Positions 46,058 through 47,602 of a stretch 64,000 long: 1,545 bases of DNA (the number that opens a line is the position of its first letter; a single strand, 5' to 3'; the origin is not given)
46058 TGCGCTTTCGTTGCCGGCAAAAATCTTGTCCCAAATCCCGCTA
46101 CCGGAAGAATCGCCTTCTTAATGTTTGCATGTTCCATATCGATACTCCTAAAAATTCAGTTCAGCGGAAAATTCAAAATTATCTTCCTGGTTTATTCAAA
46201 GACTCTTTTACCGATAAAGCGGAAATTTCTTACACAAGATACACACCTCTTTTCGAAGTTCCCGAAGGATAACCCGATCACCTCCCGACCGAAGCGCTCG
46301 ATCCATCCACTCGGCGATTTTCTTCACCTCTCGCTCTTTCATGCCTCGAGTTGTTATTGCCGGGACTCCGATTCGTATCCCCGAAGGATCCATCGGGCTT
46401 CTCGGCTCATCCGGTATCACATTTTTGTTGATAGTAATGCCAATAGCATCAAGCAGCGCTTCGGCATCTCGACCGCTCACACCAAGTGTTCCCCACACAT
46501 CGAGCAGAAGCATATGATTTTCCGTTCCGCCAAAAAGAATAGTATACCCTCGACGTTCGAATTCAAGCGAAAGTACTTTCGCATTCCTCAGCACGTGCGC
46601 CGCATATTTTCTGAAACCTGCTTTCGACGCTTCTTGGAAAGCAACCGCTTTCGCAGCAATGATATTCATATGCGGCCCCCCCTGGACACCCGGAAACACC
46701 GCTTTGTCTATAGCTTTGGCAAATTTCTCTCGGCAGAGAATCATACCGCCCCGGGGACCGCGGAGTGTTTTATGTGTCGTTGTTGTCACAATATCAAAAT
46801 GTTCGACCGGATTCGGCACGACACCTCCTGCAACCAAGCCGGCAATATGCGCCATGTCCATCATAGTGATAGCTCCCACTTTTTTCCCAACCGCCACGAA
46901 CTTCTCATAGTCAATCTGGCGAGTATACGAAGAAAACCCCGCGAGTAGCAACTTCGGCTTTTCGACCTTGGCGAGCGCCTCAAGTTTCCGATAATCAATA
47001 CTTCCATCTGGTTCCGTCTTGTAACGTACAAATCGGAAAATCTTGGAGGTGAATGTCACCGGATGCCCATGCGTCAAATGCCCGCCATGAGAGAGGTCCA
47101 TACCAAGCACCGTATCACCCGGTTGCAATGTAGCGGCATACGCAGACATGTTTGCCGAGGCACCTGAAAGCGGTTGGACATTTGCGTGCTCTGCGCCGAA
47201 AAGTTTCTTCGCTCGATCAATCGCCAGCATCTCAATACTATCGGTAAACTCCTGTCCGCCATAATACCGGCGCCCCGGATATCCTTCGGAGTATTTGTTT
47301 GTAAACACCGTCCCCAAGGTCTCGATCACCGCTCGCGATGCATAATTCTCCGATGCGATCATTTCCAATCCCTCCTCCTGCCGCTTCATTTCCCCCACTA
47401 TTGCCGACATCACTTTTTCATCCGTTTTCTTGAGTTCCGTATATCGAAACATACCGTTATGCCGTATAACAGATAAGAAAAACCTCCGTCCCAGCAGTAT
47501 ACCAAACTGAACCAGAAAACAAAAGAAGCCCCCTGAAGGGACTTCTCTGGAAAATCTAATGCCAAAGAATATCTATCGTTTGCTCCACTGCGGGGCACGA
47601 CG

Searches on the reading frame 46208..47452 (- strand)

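Call 13: search_protein_families(library=pfam, proteins=[window:46208-47452:-], max_evalue=0.001)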
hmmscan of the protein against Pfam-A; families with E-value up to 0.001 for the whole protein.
window:46208-47452:- (414 aa): 3 families
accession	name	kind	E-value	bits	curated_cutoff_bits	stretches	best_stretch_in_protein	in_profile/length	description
PF00464.25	SHMT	-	2.1e-150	501.2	27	1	7-383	1-399/399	Serine hydroxymethyltransferase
PF00155.27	Aminotran_1_2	-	2.4e-11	43.9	19.7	1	83-372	53-355/361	Aminotransferase class I and II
PF01212.27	Beta_elim_lyase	-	7.3e-07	29.2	27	1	79-291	39-233/288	Beta-eliminating lyase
